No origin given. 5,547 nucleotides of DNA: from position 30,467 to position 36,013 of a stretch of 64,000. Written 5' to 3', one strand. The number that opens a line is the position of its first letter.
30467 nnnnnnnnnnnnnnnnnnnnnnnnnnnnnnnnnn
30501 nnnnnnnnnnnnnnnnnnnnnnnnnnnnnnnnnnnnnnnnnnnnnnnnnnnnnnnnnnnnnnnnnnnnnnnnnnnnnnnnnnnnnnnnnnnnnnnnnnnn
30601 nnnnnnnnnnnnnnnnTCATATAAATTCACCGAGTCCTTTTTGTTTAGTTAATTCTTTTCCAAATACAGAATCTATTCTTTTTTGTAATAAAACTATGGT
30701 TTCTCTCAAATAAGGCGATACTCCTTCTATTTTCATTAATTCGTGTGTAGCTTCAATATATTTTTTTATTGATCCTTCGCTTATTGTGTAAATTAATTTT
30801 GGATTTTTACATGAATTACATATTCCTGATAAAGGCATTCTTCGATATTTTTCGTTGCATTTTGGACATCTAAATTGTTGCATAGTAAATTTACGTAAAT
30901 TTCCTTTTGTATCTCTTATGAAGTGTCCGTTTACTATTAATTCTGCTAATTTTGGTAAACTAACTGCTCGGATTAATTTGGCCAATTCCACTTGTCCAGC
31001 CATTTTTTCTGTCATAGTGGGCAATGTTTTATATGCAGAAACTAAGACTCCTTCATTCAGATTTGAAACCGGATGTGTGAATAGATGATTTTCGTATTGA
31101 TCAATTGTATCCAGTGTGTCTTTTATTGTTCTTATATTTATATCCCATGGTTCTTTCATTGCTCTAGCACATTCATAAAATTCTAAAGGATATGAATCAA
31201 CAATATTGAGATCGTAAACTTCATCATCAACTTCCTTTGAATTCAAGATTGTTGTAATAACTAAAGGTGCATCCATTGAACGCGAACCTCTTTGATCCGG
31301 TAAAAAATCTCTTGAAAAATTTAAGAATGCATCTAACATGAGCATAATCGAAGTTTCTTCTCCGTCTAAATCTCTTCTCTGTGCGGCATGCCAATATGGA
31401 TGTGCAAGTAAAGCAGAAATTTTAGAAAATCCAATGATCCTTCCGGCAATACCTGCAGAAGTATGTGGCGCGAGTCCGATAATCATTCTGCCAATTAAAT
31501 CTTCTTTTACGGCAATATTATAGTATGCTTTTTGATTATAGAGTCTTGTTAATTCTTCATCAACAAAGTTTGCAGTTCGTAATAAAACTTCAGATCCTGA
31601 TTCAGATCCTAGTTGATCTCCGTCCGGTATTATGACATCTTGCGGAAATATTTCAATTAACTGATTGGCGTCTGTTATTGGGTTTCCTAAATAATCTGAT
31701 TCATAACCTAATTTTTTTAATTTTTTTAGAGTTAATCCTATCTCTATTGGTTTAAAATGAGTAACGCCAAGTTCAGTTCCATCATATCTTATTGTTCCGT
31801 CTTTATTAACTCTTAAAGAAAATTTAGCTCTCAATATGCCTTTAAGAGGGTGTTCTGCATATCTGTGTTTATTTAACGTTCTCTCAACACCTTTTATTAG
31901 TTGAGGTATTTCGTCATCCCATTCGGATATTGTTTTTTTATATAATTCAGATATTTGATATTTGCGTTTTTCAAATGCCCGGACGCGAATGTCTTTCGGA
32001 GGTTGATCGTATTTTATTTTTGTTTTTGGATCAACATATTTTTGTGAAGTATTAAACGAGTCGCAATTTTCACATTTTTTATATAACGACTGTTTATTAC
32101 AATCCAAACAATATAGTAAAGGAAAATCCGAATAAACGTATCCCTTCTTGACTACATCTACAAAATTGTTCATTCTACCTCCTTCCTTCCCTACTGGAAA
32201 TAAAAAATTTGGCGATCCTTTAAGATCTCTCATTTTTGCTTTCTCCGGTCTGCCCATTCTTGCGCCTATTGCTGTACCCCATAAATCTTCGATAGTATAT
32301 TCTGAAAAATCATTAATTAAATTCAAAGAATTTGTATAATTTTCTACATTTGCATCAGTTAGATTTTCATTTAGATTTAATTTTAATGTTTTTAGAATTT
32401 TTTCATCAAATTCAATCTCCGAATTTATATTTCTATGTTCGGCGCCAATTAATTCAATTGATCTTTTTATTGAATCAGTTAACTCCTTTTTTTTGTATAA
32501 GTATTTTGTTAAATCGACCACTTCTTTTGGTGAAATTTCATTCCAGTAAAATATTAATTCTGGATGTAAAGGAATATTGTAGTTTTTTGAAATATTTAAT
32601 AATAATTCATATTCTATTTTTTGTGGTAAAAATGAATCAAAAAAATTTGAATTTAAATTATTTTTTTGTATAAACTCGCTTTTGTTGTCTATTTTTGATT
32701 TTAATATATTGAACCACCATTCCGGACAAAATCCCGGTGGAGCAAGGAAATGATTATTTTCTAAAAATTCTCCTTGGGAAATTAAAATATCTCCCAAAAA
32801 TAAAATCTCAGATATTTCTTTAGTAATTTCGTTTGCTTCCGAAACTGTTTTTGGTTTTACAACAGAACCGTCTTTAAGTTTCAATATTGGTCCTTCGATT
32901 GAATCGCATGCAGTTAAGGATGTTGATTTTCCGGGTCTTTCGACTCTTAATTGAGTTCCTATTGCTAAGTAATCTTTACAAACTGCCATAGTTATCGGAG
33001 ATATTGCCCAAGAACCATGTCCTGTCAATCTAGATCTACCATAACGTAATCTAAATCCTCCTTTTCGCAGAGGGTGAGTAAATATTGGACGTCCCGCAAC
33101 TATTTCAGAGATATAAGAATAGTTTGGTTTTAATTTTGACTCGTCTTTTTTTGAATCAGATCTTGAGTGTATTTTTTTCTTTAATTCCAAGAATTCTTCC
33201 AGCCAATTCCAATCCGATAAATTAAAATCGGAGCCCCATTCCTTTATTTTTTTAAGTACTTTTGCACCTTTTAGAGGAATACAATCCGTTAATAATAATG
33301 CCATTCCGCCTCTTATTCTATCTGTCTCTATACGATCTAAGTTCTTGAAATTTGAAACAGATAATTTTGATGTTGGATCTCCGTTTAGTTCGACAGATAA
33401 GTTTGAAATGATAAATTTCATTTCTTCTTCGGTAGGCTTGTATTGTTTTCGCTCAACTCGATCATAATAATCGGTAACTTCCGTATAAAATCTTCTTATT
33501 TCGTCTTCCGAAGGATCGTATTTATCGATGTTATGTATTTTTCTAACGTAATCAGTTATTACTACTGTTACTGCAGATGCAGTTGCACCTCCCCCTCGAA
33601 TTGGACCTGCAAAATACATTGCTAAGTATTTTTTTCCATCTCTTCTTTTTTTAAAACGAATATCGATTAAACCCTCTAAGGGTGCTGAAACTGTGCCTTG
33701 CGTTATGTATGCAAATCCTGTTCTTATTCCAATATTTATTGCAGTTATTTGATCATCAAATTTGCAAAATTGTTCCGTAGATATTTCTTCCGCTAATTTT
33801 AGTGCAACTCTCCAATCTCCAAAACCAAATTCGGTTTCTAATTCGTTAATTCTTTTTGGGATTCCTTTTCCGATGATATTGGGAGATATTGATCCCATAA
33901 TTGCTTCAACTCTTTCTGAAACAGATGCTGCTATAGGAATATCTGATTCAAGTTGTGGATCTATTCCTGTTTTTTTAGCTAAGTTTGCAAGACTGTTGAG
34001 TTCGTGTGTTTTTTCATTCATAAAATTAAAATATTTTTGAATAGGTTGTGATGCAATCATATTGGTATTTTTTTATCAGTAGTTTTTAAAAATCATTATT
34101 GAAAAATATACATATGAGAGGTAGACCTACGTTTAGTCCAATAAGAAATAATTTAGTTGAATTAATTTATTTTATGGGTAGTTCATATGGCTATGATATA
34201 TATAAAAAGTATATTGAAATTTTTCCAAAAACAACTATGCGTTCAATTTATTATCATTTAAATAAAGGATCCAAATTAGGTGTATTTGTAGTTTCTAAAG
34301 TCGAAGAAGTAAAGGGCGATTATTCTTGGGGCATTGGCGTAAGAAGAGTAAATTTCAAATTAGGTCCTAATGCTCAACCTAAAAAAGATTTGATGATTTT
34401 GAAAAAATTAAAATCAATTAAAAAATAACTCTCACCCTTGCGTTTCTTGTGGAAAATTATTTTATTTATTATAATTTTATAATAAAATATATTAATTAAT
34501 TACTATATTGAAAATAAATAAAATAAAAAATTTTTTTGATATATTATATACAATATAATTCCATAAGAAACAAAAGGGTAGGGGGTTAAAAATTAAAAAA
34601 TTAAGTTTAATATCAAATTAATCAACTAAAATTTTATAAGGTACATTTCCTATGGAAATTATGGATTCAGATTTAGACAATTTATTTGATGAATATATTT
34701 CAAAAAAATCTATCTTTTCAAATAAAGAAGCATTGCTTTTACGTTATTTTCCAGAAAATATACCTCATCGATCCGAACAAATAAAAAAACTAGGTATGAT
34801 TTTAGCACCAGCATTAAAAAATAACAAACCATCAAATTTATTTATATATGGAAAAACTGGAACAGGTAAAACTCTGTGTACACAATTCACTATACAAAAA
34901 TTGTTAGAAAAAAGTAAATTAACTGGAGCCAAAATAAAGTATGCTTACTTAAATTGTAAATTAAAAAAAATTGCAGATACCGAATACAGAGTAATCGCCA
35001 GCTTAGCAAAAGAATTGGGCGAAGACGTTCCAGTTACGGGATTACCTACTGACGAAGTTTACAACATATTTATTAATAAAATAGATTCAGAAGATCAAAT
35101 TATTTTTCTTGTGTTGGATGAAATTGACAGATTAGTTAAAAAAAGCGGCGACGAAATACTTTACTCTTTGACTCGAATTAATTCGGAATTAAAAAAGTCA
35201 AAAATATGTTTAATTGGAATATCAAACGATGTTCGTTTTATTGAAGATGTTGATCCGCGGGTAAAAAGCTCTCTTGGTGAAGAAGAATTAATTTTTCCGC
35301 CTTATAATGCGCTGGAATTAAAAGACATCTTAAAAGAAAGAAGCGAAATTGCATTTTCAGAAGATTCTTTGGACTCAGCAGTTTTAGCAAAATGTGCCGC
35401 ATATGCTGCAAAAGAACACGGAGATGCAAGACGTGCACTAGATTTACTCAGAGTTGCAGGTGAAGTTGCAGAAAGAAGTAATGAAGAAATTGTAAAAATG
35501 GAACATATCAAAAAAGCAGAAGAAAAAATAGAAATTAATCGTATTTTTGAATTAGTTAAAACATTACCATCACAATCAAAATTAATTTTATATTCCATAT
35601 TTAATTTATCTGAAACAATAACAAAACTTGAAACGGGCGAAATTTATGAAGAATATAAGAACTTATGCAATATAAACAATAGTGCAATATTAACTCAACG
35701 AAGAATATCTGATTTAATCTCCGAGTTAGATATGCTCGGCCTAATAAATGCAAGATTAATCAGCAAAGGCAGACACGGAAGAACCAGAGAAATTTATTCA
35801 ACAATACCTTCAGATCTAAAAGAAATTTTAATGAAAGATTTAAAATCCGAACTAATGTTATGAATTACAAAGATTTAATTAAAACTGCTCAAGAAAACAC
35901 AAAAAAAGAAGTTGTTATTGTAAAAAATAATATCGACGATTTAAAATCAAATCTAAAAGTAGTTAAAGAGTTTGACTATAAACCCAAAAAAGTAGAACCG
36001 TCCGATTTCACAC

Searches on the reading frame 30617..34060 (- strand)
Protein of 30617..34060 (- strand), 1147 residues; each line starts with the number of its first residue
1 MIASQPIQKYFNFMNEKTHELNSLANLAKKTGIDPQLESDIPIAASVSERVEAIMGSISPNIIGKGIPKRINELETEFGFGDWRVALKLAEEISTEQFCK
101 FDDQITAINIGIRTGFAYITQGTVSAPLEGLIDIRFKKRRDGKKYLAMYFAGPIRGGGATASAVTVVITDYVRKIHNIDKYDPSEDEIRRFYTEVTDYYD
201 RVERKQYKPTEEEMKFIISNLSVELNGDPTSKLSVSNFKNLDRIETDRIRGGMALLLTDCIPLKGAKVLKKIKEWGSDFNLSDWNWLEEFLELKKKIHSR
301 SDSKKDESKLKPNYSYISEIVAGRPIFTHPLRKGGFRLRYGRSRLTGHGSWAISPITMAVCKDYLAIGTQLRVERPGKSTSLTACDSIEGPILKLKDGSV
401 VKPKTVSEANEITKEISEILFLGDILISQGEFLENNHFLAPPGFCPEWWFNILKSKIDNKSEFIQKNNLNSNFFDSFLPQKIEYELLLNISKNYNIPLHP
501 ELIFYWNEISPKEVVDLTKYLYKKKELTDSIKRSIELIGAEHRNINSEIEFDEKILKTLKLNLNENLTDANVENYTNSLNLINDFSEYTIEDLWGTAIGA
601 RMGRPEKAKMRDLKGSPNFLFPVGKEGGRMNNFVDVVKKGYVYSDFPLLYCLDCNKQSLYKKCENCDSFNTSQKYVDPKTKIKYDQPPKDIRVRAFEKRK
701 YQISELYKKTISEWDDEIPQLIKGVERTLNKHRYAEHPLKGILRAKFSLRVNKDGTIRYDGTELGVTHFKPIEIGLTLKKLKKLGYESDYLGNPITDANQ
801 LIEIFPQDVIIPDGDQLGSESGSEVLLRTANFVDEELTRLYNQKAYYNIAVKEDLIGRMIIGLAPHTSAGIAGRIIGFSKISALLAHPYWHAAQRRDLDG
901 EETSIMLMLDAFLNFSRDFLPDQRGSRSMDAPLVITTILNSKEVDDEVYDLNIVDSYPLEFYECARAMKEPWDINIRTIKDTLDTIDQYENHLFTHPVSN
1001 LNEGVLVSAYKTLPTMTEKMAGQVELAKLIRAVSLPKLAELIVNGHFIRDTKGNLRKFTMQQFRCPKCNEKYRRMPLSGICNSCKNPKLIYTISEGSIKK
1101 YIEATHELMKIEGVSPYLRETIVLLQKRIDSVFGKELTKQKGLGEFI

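Call 6: search_protein_families(library=pfam, proteins=[window:30617-34060:-], max_evalue=0.01)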
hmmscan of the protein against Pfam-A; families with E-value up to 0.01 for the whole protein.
window:30617-34060:- (1147 aa): 3 families
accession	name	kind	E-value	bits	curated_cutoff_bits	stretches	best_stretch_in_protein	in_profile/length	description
PF24846.1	PolC_DP2_cat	-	7.6e-109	363.7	24.3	1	720-1019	6-299/299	DNA polymerase II large subunit DP2, catalytic domain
PF24844.1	PolC_DP2_central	-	7.9e-102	341.4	24.3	1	304-683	2-369/372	DNA polymerase II large subunit DP2, central domain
PF03833.19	PolC_DP2_N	-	1.1e-78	264.6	24.3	1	9-291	1-269/271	DNA polymerase II large subunit DP2, N-terminal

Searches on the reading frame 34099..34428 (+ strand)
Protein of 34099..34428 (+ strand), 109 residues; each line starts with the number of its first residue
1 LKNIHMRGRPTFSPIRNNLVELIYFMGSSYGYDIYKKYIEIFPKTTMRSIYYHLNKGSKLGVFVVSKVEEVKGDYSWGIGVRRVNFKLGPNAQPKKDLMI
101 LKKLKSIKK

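Call 6: search_protein_families(library=pfam, proteins=[window:34099-34428:+], max_evalue=0.01)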
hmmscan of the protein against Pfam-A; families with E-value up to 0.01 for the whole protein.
window:34099-34428:+ (109 aa): 1 family
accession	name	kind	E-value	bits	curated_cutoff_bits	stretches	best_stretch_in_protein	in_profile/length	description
PF14495.11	Cytochrom_C550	-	0.0051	16.9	27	1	13-56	63-106/136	Cytochrome c-550 domain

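Call 31: search_protein_families(library=pfam, proteins=[window:34114-34425:+], max_evalue=1)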
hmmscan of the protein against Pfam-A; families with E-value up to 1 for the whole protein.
seq(104 aa): 1 family
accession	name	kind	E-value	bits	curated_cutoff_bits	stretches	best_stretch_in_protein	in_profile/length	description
PF14495.11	Cytochrom_C550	-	0.0051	16.9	27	1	8-51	63-106/136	Cytochrome c-550 domain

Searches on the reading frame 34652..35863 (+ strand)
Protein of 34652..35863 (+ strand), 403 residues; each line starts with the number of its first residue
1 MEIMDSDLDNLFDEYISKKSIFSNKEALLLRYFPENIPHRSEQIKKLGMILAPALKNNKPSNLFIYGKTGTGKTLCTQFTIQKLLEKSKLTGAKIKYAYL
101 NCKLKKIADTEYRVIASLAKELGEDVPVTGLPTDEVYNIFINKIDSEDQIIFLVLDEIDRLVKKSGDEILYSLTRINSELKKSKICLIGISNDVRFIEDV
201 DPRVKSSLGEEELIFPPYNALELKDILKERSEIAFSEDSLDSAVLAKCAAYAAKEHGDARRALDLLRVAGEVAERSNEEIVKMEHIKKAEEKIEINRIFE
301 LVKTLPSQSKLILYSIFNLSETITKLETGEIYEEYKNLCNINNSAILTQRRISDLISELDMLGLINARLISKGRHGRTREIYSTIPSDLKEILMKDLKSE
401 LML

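Call 6: search_protein_families(library=pfam, proteins=[window:34652-35863:+], max_evalue=0.01)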
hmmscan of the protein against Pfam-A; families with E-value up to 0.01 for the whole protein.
window:34652-35863:+ (403 aa): 13 families
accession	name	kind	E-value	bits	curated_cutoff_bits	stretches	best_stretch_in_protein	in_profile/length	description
PF09079.17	Cdc6_C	-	3.7e-26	91.4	25.1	1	300-388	1-91/96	CDC6, C terminal winged helix domain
PF22703.2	Cdc6_lid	-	3.1e-25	88.3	27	1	224-291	1-68/68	Cdc6 AAA+ ATPase-type lid domain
PF13401.12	AAA_22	-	5.5e-09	36.9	27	1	60-190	5-123/130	AAA domain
PF00004.35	AAA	-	1.7e-06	28.9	21.2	1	64-203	2-117/131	ATPase family associated with various cellular activities (AAA)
PF00270.35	DEAD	-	3e-06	27.5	26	1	59-92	13-45/167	DEAD/DEAH box helicase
PF24883.2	NPHP3_N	-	5.9e-06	27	24.8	1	58-129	20-86/164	Nephrocystin 3, N-terminal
PF13191.12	AAA_16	-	1.9e-05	25.6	32.6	1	38-176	3-158/167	AAA ATPase domain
PF01637.24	ATPase_2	-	2.5e-05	24.7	33.2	1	55-188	15-151/225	ATPase domain predominantly from Archaea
PF22606.2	Cdc6-ORC-like_ATPase_lid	-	2.7e-05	24.4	27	1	218-274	1-57/60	Cdc6/ORC-like, ATPase lid domain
PF05621.17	TniB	-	0.00049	20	22.4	1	52-199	27-171/189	Bacterial TniB protein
PF09848.15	SLFN-g3_helicase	-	0.002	17.9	24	1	62-167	3-97/354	Schlafen group 3, DNA/RNA helicase domain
PF05729.18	NACHT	-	0.0039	17.5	26.7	1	63-167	3-99/167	NACHT domain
PF04851.21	ResIII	-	0.0046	17.3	22.5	0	41-89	6-52/164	Type III restriction enzyme, res subunit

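Call 12: list_cluster_members(proteins=[window:34652-35863:+, window:29340-29780:-, window:29928-30620:-, window:30617-34060:-, window:34114-34428:+])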
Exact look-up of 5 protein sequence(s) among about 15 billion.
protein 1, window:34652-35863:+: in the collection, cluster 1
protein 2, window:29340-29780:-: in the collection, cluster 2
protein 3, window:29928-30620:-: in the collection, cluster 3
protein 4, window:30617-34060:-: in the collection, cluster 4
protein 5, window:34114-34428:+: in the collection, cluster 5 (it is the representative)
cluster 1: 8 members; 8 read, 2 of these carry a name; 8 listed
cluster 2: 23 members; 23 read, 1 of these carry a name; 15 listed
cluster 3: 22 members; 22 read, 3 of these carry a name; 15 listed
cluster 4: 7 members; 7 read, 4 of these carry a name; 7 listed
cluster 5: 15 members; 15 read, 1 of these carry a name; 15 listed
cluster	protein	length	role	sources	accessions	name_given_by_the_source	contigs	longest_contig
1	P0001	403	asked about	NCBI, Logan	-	-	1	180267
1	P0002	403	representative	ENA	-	-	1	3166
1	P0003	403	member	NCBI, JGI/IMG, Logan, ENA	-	cell division control protein 6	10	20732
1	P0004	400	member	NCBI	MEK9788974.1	MAG: ORC1-type DNA replication protein [Candidatus Woesearchaeota archaeon]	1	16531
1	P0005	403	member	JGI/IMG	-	-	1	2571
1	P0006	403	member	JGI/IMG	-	-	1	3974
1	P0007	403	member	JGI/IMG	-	-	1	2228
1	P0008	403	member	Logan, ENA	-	-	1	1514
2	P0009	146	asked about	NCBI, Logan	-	-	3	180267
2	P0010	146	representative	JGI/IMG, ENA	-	-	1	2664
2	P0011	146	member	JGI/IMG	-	chromosome segregation ATPase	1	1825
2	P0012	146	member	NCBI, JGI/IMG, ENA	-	-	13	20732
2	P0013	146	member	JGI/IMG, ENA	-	-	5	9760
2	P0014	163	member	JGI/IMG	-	-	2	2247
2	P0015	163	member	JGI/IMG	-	-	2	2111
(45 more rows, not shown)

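Call 15: find_encoding_contigs(protein=P0012, flank=8000, max_places=6)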
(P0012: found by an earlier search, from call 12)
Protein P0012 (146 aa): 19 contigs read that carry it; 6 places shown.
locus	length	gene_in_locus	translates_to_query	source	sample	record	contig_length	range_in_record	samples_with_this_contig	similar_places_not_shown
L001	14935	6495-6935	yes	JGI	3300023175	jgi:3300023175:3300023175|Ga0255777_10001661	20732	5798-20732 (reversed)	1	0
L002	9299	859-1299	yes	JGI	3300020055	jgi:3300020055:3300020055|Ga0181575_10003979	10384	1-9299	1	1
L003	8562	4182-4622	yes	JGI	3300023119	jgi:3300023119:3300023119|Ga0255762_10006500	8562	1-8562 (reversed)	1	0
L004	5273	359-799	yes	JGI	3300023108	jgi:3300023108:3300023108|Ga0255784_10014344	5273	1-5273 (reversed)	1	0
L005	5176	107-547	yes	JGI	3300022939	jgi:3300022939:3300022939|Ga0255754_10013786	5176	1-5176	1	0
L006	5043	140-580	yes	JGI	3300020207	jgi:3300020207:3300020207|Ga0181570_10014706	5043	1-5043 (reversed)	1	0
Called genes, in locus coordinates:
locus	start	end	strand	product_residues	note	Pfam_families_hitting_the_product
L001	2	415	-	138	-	?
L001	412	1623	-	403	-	PF00270:DEAD (faint), PF00004:AAA (weak), PF13401:AAA_22, PF24883:NPHP3_N (faint), PF22703:Cdc6_lid, PF09079:WHD_Cdc6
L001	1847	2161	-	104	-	-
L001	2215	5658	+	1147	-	PF03833:PolC_DP2_N, PF24844:PolC_DP2_central, PF24846:PolC_DP2_cat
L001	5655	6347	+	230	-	PF12705:PDDEXK_1 (weak), PF01930:Cas_Cas4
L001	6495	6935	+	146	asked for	-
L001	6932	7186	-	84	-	PF05239:PRC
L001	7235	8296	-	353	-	PF13439:Glyco_transf_4 (faint), PF00534:Glycos_transf_1, PF13692:Glyco_trans_1_4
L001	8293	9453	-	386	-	PF03446:NAD_binding_2 (weak), PF03721:UDPG_MGDP_dh_N, PF00984:UDPG_MGDP_dh, PF03720:UDPG_MGDP_dh_C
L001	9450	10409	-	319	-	PF01370:Epimerase, PF02719:Polysacc_synt_2, PF04321:RmlD_sub_bind, PF01073:3Beta_HSD, PF03435:Sacchrp_dh_NADP (weak), PF07993:NAD_binding_4 (faint), PF13460:NAD_binding_10 (weak), PF16363:GDP_Man_Dehyd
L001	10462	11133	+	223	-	PF13489:Methyltransf_23, PF08241:Methyltransf_11, PF08242:Methyltransf_12 (faint), PF13649:Methyltransf_25 (faint), PF13847:Methyltransf_31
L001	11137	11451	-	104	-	-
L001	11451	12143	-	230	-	PF00535:Glycos_transf_2, PF10111:Glyco_tranf_2_2 (weak)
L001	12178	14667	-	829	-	PF02516:STT3, PF13231:PMT_2 (weak), PF21436:STT3-PglB_core (weak)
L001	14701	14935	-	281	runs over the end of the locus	PF01944:SpoIIM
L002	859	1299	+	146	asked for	-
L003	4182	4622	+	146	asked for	-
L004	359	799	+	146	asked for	-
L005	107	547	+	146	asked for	-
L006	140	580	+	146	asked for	-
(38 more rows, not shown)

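Call 62: search_solved_structures(query=window:34652-35863:+, max_evalue=1e-10, show_alignments=2)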
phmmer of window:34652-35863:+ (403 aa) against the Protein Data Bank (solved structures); distinct sequences matched with E-value up to 1e-10: 19.
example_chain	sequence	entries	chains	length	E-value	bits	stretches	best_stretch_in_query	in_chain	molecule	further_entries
2qby_A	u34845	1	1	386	8.2e-109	367.4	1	19-387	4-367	Cell division control protein 6 homolog 1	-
2v1u_A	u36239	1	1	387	7.9e-102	344.4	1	20-382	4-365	CELL DIVISION CONTROL PROTEIN 6 HOMOLOG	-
2qby_B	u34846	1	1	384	1.5e-50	175.7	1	35-385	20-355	Cell division control protein 6 homolog 3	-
1fnn_A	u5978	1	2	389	4.5e-26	95.1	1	31-401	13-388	CELL DIVISION CONTROL PROTEIN 6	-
8rwv_F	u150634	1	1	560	3.5e-24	88.9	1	26-276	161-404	Cell division control protein 6 homolog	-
8s0e_G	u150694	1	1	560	4e-24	88.7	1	26-276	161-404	Cell division control protein 6 homolog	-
7jgr_G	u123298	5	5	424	8.4e-21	77.8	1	22-287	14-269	Cell division control protein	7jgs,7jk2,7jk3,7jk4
1w5s_A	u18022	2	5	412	9.7e-21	77.6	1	26-380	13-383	ORIGIN RECOGNITION COMPLEX SUBUNIT 2 ORC2 | ORC2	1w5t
5uj7_A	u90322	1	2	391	2.9e-14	56.3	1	30-304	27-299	Origin recognition complex subunit 1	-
7jpo_A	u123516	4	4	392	2.9e-14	56.3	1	30-304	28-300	Origin recognition complex subunit 1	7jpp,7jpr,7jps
5ujm_A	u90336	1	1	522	9.8e-14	54.6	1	30-303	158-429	Origin recognition complex subunit 1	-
7ctf_A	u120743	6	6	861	2e-13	53.5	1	30-303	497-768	Origin recognition complex subunit 1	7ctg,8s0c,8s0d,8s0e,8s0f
8rwv_A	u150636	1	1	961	2.5e-13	53.2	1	30-303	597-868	Origin recognition complex subunit 1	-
4xgc_A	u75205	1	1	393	6.5e-13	51.9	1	17-316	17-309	Origin recognition complex subunit 1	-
7jgr_A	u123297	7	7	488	1.2e-12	50.9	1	17-316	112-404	Origin recognition complex subunit 1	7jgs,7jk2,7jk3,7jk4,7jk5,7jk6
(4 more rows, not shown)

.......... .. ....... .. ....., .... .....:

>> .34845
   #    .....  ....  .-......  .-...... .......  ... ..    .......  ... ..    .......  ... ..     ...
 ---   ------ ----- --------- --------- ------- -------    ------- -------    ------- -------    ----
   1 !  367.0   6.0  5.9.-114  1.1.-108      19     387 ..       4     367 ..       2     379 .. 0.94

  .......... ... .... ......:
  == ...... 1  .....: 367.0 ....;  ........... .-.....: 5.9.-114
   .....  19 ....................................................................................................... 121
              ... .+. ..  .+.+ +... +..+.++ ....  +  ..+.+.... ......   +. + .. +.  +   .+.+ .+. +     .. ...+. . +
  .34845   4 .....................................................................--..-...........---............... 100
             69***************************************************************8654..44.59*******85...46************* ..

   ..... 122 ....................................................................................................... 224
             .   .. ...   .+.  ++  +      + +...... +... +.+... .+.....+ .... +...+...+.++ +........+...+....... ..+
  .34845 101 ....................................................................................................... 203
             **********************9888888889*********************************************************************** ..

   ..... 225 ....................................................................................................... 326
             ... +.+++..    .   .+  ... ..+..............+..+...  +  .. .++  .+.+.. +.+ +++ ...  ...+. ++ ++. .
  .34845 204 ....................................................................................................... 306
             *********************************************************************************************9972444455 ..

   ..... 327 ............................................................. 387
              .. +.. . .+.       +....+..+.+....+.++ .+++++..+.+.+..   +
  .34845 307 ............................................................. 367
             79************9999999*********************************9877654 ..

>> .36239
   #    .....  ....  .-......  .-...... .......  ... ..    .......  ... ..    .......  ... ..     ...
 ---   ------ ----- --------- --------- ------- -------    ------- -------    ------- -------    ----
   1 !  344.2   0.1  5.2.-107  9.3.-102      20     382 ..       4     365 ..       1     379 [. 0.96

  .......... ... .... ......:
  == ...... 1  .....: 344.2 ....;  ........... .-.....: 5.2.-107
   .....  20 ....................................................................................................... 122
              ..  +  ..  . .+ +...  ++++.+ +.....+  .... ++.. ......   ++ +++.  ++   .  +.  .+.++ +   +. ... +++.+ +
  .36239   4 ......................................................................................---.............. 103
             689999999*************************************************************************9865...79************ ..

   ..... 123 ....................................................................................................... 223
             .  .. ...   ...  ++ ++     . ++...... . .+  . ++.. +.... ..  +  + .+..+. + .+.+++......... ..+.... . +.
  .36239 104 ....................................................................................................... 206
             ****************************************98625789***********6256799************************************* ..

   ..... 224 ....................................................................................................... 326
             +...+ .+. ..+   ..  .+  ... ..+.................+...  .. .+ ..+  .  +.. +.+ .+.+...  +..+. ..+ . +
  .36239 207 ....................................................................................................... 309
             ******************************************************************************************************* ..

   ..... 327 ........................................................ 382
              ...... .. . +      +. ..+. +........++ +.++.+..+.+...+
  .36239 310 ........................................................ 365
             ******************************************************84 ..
